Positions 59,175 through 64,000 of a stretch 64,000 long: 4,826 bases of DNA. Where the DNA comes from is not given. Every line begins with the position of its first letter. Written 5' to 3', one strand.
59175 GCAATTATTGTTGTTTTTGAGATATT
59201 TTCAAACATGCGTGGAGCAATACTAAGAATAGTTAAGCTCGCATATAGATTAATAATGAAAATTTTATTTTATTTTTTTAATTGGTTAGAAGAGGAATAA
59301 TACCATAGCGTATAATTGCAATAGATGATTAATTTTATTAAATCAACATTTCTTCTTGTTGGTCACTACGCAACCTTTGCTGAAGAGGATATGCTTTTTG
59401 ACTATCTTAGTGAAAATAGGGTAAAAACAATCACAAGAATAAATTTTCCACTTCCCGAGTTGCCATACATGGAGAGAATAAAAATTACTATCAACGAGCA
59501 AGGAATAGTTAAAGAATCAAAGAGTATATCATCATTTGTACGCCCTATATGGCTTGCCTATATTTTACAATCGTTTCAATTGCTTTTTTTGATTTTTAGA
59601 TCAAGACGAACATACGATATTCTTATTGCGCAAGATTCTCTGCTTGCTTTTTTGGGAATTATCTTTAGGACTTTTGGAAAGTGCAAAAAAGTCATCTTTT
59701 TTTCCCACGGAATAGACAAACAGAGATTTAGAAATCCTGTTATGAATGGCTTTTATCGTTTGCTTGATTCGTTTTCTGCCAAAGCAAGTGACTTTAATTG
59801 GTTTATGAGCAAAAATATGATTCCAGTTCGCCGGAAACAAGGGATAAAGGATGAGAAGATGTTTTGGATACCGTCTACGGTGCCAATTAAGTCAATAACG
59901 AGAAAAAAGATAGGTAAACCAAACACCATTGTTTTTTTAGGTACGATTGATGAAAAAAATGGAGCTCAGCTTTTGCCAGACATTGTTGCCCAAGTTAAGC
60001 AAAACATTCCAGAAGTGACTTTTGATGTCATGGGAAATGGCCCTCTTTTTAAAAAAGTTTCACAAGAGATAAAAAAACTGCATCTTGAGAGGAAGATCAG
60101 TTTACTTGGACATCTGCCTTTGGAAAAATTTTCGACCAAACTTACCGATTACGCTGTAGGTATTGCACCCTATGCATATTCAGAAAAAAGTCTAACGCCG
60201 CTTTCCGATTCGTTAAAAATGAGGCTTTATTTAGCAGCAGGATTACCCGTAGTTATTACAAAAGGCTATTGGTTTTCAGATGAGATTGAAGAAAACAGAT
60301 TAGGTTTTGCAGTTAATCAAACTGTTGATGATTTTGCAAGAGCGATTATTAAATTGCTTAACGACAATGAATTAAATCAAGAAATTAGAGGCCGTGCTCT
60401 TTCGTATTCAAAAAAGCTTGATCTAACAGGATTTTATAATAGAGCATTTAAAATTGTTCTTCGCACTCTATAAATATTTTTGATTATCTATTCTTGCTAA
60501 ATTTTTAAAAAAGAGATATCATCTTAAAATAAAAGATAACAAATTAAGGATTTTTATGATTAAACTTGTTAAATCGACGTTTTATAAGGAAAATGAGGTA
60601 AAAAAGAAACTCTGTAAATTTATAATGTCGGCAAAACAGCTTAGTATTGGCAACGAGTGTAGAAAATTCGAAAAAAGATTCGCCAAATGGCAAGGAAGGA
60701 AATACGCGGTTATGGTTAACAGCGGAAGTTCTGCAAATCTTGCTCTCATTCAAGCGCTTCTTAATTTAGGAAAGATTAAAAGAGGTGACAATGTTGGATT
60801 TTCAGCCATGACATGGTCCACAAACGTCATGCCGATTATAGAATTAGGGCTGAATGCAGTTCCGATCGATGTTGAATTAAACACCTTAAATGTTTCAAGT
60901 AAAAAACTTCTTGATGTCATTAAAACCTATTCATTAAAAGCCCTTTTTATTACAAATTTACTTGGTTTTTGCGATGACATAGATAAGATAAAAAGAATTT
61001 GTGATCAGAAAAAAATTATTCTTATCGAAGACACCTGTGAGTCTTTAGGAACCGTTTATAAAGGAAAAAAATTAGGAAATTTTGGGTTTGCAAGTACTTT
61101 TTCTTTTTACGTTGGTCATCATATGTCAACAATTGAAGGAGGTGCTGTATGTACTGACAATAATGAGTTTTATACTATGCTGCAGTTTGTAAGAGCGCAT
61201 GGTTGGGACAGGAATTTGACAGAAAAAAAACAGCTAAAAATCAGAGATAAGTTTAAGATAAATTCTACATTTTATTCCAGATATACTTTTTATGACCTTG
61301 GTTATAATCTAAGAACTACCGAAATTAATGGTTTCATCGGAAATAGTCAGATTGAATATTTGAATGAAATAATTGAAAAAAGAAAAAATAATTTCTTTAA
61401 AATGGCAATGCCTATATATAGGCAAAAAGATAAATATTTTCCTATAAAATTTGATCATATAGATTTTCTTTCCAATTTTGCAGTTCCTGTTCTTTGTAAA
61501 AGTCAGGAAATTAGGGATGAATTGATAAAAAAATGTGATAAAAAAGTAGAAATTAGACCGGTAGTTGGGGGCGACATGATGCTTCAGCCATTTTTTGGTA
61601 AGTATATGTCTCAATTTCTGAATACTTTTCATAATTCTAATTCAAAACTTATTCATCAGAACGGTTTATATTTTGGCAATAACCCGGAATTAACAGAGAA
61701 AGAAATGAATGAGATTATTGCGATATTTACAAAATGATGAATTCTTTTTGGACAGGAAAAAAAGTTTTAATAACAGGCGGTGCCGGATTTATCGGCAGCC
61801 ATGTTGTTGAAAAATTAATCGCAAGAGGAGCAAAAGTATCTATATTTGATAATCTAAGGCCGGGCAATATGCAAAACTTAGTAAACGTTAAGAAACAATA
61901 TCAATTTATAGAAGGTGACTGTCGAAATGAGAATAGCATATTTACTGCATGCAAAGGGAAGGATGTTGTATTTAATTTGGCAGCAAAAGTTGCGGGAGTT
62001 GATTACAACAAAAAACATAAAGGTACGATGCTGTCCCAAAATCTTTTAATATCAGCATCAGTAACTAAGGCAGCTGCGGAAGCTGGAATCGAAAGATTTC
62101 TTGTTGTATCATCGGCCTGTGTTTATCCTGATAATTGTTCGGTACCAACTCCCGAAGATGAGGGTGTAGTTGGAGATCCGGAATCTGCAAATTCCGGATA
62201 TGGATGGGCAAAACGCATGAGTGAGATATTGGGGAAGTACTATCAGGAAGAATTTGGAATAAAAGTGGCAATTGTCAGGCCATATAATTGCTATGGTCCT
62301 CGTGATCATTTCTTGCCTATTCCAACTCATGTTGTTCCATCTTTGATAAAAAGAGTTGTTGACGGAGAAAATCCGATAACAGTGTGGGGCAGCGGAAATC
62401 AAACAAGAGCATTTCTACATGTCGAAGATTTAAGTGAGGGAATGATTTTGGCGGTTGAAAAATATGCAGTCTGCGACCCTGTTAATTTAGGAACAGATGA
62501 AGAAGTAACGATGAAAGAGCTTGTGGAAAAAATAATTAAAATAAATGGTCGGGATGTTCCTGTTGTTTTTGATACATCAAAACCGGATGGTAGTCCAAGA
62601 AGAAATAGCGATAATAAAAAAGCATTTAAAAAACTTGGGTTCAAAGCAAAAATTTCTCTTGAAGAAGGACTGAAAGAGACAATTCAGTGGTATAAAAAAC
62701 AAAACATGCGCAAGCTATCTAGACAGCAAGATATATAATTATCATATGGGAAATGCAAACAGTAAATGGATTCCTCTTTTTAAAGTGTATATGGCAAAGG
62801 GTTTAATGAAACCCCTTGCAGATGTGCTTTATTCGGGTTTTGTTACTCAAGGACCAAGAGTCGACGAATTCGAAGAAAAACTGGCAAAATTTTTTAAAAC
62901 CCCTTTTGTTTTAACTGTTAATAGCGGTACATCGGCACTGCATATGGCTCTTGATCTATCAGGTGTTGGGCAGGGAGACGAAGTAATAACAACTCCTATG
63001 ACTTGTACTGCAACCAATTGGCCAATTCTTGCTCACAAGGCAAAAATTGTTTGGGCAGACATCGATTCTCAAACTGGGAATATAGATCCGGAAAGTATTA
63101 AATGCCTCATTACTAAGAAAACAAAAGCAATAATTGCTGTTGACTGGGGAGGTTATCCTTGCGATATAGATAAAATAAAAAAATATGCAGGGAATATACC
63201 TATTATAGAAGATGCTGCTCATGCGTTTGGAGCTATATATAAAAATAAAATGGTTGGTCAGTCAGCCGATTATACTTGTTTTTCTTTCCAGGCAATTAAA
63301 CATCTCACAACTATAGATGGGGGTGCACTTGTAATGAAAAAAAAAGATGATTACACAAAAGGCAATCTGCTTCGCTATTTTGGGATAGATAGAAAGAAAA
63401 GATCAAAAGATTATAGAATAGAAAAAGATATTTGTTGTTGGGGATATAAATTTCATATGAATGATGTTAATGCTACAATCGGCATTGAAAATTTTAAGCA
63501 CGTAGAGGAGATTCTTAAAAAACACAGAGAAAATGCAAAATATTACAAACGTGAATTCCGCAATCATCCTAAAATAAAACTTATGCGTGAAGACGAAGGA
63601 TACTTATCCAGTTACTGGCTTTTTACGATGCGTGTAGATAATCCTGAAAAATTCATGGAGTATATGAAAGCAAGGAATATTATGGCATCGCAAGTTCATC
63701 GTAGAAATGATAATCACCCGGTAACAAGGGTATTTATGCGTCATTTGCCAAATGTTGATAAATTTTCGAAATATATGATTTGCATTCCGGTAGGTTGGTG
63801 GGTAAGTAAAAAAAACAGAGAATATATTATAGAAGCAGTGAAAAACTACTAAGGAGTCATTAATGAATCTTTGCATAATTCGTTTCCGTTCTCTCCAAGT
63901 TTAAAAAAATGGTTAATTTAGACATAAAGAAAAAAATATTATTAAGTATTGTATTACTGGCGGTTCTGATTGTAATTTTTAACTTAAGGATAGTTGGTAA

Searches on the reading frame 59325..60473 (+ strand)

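Call 58: search_protein_families(library=pfam, proteins=[window:59325-60473:+], max_evalue=0.001)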
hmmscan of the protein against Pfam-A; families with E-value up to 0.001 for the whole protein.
window:59325-60473:+ (382 aa): 2 families
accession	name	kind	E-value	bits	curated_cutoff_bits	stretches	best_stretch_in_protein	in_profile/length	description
PF00534.26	Glycos_transf_1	-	9.1e-17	61.6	26.4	1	195-355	11-166/172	Glycosyl transferases group 1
PF13692.12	Glyco_trans_1_4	-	9.3e-15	55.6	27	1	200-347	2-142/142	Glycosyl transferases group 1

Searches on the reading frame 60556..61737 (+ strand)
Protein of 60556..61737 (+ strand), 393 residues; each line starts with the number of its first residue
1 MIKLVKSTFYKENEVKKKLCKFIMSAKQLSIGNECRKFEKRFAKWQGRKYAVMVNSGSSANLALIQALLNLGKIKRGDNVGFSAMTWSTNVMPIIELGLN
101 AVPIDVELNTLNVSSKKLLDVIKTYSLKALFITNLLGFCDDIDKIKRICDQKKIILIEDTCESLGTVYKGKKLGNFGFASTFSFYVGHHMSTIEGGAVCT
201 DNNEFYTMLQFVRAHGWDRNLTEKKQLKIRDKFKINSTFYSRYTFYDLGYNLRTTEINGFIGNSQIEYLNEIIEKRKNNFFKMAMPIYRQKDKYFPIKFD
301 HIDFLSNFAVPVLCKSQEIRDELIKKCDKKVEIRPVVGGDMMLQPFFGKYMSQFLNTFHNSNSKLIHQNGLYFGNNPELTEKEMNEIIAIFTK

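Call 58: search_protein_families(library=pfam, proteins=[window:60556-61737:+], max_evalue=0.001)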
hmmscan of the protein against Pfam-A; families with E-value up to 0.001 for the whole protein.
window:60556-61737:+ (393 aa): 3 families
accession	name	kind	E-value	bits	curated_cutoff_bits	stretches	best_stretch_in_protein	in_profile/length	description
PF01041.23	DegT_DnrJ_EryC1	-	5e-61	207.3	19.8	1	15-390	6-358/360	DegT/DnrJ/EryC1/StrS aminotransferase family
PF00266.25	Aminotran_5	-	9e-05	22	21.5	1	34-164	44-180/371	Aminotransferase class-V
PF01053.26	Cys_Met_Meta_PP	-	0.00012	21.2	27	1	36-213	55-227/381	Cys/Met metabolism PLP-dependent enzyme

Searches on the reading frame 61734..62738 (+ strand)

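Call 58: search_protein_families(library=pfam, proteins=[window:61734-62738:+], max_evalue=0.001)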
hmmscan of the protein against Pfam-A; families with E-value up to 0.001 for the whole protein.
window:61734-62738:+ (334 aa): 9 families
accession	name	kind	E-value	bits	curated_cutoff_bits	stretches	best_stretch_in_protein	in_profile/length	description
PF01370.27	Epimerase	-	7.3e-58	196.3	20.9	1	11-246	1-230/240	NAD dependent epimerase/dehydratase family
PF16363.11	GDP_Man_Dehyd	-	7.5e-42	144.4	27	1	12-316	1-332/332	GDP-mannose 4,6 dehydratase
PF01073.25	3Beta_HSD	-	3.5e-17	62.8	22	1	12-243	1-231/280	3-beta hydroxysteroid dehydrogenase/isomerase family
PF13460.12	NAD_binding_10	-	5.8e-13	49.6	27.2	1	15-133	1-104/184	NAD(P)H-binding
PF02719.21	Polysacc_synt_2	-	2.8e-12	46.8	20.2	1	11-127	1-128/293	Polysaccharide biosynthesis protein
PF07993.18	NAD_binding_4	-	1.3e-11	44.6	20.1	1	13-186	1-207/258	Male sterility protein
PF05368.20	NmrA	-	2.5e-08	34.3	27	1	9-124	3-104/298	NmrA-like family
PF00106.31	adh_short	-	0.00011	22.2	26.6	1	9-73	1-68/195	short chain dehydrogenase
PF04321.23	RmlD_sub_bind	-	0.00031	20.3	27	1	10-162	2-131/287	RmlD substrate binding domain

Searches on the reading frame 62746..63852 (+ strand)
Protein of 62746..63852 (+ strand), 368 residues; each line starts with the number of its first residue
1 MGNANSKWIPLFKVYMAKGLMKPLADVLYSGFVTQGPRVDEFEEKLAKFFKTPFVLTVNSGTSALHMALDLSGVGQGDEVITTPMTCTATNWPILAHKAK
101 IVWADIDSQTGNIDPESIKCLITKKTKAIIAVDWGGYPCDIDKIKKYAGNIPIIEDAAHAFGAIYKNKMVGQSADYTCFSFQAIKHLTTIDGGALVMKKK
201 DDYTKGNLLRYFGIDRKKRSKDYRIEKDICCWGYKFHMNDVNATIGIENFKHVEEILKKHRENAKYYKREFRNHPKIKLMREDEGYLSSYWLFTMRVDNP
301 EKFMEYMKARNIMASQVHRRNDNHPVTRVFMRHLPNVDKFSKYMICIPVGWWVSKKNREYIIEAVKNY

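Call 67: search_protein_families(library=pfam, proteins=[window:62746-63852:+], max_evalue=10)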
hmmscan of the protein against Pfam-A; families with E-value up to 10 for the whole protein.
window:62746-63852:+ (368 aa): 7 families
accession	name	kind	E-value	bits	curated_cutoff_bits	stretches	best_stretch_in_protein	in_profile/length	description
PF01041.23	DegT_DnrJ_EryC1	-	3.8e-90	303.1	19.8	1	21-365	8-359/360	DegT/DnrJ/EryC1/StrS aminotransferase family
PF00266.25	Aminotran_5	-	7e-08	32.3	21.5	2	39-130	45-144/371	Aminotransferase class-V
PF01053.26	Cys_Met_Meta_PP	-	0.001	18.1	27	1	35-129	50-141/381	Cys/Met metabolism PLP-dependent enzyme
PF06898.16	YqfD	-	0.0044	16.4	25.2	2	286-340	2-56/379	Putative stage IV sporulation protein YqfD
PF01212.27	Beta_elim_lyase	-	0.016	14.9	27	1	37-277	32-271/288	Beta-eliminating lyase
PF03013.19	Pyr_excise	-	0.054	14.3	23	1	265-292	35-62/81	Pyrimidine dimer DNA glycosylase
PF16532.11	Phage_tail_NK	-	0.16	12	27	1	23-96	65-137/175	Sf6-type phage tail needle knob or tip of some Caudovirales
